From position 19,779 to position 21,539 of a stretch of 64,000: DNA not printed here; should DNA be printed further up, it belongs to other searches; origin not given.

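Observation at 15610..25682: Type II PKS-like biosynthetic cluster with an active KS-alpha plus dead KS-beta pair, ACP, B12-radical-SAM and three cyclase-type genes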

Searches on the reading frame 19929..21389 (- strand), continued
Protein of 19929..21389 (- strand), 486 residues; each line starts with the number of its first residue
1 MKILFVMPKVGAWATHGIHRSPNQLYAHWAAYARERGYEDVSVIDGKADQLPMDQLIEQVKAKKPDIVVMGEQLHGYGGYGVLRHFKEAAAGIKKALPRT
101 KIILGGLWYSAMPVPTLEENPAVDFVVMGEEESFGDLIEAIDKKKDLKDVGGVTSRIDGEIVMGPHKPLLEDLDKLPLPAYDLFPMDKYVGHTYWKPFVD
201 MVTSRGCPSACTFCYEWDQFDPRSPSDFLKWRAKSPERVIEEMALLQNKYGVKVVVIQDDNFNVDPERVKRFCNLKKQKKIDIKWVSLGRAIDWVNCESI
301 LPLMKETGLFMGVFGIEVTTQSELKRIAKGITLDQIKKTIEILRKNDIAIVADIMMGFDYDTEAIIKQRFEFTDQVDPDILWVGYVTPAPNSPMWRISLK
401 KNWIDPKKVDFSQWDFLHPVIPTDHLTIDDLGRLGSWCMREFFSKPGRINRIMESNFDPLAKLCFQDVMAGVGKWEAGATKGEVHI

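Call 82: search_protein_families(library=pfam, proteins=[L105:9077-9832:+, L105:11495-14071:+, L105:14076-14744:+, L105:14677-16401:+, L105:8108-9214:-, L093:7893-8951:+, L093:8955-9707:+, L093:11460-12731:+, L093:12728-13555:-, L093:13571-14950:-], max_evalue=0.0001)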
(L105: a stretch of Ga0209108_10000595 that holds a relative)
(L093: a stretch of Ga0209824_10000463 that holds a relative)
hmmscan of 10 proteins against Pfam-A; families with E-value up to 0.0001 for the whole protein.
L105:9077-9832:+ (251 aa): 0 families

L105:11495-14071:+ (858 aa): 3 families
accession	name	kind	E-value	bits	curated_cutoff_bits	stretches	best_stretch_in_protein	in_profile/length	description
PF00384.28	Molybdopterin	-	2.2e-39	136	24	1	136-618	1-353/353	Molybdopterin oxidoreductase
PF01568.27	Molydop_binding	-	2.6e-19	69.7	26.8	1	726-846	3-104/110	Molydopterin dinucleotide binding domain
PF04879.21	Molybdop_Fe4S4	-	4.2e-12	46.3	22.7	1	82-133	4-55/55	Molybdopterin oxidoreductase Fe4S4 domain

L105:14076-14744:+ (222 aa): 10 families
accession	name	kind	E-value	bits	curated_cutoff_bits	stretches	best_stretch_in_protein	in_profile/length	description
PF13247.11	Fer4_11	-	6.1e-20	71.7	26.2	2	52-112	4-64/100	4Fe-4S dicluster domain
PF12838.12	Fer4_7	-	1.2e-10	42.1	27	1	12-72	1-50/52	4Fe-4S dicluster domain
PF12837.12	Fer4_6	-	3.4e-09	36.7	25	0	7-24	3-20/24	4Fe-4S binding domain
PF13187.11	Fer4_9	-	2.8e-08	34.1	27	0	92-164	2-52/52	4Fe-4S dicluster domain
PF13237.11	Fer4_10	-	1.8e-07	31.4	25.5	0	84-160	3-53/53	4Fe-4S dicluster domain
PF13484.11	Fer4_16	-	2.5e-06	28.6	30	0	92-143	2-59/66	4Fe-4S double cluster binding domain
PF25160.1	LdpA_Fe-S-bd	-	4.4e-06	26.8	27.6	1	63-108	6-44/49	LdpA Fe-S cluster-binding domain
PF00037.32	Fer4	-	5.6e-06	26.4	21.1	0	8-23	3-18/24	4Fe-4S binding domain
PF12797.12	Fer4_2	-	1.8e-05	24.8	24.5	0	6-24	3-21/22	4Fe-4S binding domain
PF12798.12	Fer4_3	-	3.6e-05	24.7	27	0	13-25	1-13/15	4Fe-4S binding domain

L105:14677-16401:+ (574 aa): 6 families
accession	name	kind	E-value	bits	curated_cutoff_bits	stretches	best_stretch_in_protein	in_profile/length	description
PF01266.30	DAO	-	2.8e-09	37.4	27.9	1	34-164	1-121/353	FAD dependent oxidoreductase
PF13450.12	NAD_binding_8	-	2.9e-07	31.1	21.9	1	37-91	1-52/68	NAD(P)-binding Rossmann-like domain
PF01593.30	Amino_oxidase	-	2.2e-06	27.6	19.8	1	45-342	4-268/443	Flavin containing amine oxidoreductase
PF01946.23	Thi4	-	7e-06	25.9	26.2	1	32-73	17-58/235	Thi4 family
PF07992.20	Pyr_redox_2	-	7.4e-06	26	26.1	0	34-69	2-37/291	Pyridine nucleotide-disulphide oxidoreductase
PF00890.30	FAD_binding_2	-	7.7e-05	22.5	20.4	0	34-81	1-43/414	FAD binding domain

L105:8108-9214:- (368 aa): 10 families
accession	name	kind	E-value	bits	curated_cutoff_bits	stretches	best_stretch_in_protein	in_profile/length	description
PF13247.11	Fer4_11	-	4.3e-24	85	26.2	2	219-278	4-64/100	4Fe-4S dicluster domain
PF12838.12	Fer4_7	-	7.5e-14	52.4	27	2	257-329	1-52/52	4Fe-4S dicluster domain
PF13237.11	Fer4_10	-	9.6e-13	48.3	25.5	1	220-269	4-53/53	4Fe-4S dicluster domain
PF13187.11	Fer4_9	-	1.2e-11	44.9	27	2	224-271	1-50/52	4Fe-4S dicluster domain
PF12837.12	Fer4_6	-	1.3e-11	44.3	25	1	251-272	2-23/24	4Fe-4S binding domain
PF12797.12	Fer4_2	-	3e-11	42.9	24.5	2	251-270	3-22/22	4Fe-4S binding domain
PF00037.32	Fer4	-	2.4e-10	40.2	21.1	1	252-272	2-22/24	4Fe-4S binding domain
PF13183.11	Fer4_8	-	3.2e-08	34.4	27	0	256-327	3-66/68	4Fe-4S dicluster domain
PF13484.11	Fer4_16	-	2.7e-07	31.7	30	0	257-304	1-46/66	4Fe-4S double cluster binding domain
PF12800.12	Fer4_4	-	2.2e-06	28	24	0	256-271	2-17/17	4Fe-4S binding domain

L093:7893-8951:+ (352 aa): 3 families
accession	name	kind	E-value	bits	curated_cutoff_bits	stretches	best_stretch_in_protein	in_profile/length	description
PF09084.16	NMT1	-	4.6e-21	76.2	20.5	1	58-264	4-211/216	NMT1/THI5 like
PF13379.11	NMT1_2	-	5.2e-05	23.6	24.7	0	62-275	22-251/252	NMT1-like family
PF12974.12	Phosphonate-bd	-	5.6e-05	23.1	27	1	72-204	26-163/242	ABC transporter, phosphonate, periplasmic substrate-binding protein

L093:8955-9707:+ (250 aa): 0 families

L093:11460-12731:+ (423 aa): 3 families
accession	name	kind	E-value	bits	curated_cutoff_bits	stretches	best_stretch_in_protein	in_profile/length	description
PF04055.27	Radical_SAM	-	2.2e-17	64.2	29.5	1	16-176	4-156/166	Radical SAM superfamily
PF13186.11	SPASM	-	1.4e-10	41.7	21.5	1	267-326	6-67/67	Iron-sulfur cluster-binding domain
PF02810.21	SEC-C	-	7.6e-09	35.7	20.4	1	401-418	1-18/19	SEC-C motif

L093:12728-13555:- (275 aa): 0 families

L093:13571-14950:- (459 aa): 3 families
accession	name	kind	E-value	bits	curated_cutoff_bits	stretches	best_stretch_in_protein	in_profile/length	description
PF01977.22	UbiD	-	1.6e-55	188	23.3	1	99-286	3-202/206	3-octaprenyl-4-hydroxybenzoate carboxy-lyase Rift-related domain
PF20696.2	UbiD_C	-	6.7e-23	81.5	24.2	1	294-415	2-127/127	3-octaprenyl-4-hydroxybenzoate carboxy-lyase C-terminal domain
PF20695.2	UbiD_N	-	1.3e-21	76.9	24.3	1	10-85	1-74/78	3-octaprenyl-4-hydroxybenzoate carboxy-lyase N-terminal domain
